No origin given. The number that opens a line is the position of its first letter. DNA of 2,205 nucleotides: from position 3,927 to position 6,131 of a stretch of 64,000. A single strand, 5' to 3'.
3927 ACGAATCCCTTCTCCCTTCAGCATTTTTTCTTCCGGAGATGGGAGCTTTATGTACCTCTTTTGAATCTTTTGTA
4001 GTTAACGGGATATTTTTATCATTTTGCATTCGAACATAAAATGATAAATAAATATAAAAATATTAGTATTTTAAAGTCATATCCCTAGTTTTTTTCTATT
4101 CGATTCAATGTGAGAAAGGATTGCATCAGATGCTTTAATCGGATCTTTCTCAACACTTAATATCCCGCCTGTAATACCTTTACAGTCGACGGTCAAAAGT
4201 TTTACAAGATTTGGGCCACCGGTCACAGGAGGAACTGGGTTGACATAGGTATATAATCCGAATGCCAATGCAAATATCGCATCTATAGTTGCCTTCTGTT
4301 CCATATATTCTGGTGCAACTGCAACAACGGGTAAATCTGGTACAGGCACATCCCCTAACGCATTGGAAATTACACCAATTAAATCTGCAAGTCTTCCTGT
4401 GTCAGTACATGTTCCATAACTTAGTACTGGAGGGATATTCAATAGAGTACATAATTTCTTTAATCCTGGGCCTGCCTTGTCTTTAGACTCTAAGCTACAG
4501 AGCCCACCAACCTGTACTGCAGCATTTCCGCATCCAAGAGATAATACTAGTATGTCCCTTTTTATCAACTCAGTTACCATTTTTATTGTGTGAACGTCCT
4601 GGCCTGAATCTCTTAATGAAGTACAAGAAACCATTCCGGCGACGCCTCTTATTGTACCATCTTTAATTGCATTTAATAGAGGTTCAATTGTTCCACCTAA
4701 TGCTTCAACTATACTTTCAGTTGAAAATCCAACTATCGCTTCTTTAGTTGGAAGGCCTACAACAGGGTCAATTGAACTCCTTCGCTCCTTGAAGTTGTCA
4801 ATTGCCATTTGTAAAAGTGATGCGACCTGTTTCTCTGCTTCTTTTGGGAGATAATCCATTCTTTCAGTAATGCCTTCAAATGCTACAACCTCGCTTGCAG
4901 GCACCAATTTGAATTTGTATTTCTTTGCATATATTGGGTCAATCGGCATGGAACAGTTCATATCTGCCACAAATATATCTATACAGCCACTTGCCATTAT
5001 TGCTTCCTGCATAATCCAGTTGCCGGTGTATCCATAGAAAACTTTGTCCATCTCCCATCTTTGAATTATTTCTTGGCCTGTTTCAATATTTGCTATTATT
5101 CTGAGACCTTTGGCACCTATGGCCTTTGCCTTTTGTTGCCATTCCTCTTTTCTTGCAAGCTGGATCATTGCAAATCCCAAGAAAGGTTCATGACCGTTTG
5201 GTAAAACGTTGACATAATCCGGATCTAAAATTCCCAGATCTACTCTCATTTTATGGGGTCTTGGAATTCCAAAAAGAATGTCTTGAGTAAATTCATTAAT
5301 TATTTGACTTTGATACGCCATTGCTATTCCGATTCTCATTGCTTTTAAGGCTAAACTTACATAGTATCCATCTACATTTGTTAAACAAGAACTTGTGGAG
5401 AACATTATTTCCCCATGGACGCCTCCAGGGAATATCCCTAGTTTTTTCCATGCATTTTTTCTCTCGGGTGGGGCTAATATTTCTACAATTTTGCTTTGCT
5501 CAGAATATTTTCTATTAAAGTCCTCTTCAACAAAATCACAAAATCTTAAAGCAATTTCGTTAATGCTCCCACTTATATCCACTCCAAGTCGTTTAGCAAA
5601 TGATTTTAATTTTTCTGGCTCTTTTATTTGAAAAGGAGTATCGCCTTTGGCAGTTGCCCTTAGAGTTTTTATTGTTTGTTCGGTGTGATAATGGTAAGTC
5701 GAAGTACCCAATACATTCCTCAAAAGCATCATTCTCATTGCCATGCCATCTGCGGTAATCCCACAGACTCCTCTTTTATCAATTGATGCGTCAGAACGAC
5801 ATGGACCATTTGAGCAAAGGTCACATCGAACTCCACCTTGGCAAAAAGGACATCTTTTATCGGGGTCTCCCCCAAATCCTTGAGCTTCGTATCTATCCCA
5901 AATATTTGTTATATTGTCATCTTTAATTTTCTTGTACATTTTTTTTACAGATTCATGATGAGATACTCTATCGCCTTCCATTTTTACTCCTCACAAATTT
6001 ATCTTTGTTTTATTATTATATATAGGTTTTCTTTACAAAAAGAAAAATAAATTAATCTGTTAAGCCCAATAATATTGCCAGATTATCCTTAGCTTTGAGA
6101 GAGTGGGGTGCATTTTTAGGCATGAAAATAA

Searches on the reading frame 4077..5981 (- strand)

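Call 20: search_protein_families(library=ncbifam, max_evalue=0.00001, proteins=[window:4077-5981:-])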
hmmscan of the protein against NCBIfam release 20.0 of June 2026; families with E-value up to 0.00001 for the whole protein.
window:4077-5981:- (634 aa): 4 families
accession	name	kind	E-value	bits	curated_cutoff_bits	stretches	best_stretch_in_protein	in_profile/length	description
TIGR01702.1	CO_DH_cata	equivalog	1.3e-218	727.2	478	1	7-634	1-621/621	anaerobic carbon-monoxide dehydrogenase catalytic subunit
TIGR00314.1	cdhA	equivalog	4.1e-09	34.8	781.3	0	52-117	65-128/784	CO dehydrogenase/acetyl-CoA synthase complex subunit alpha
TIGR01703.1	hybrid_clust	equivalog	1e-07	30.9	360.8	1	320-598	270-504/522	hydroxylamine reductase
NF003658.0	PRK05290.1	equivalog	1.4e-07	30.5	367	1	318-597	284-525/546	hydroxylamine reductase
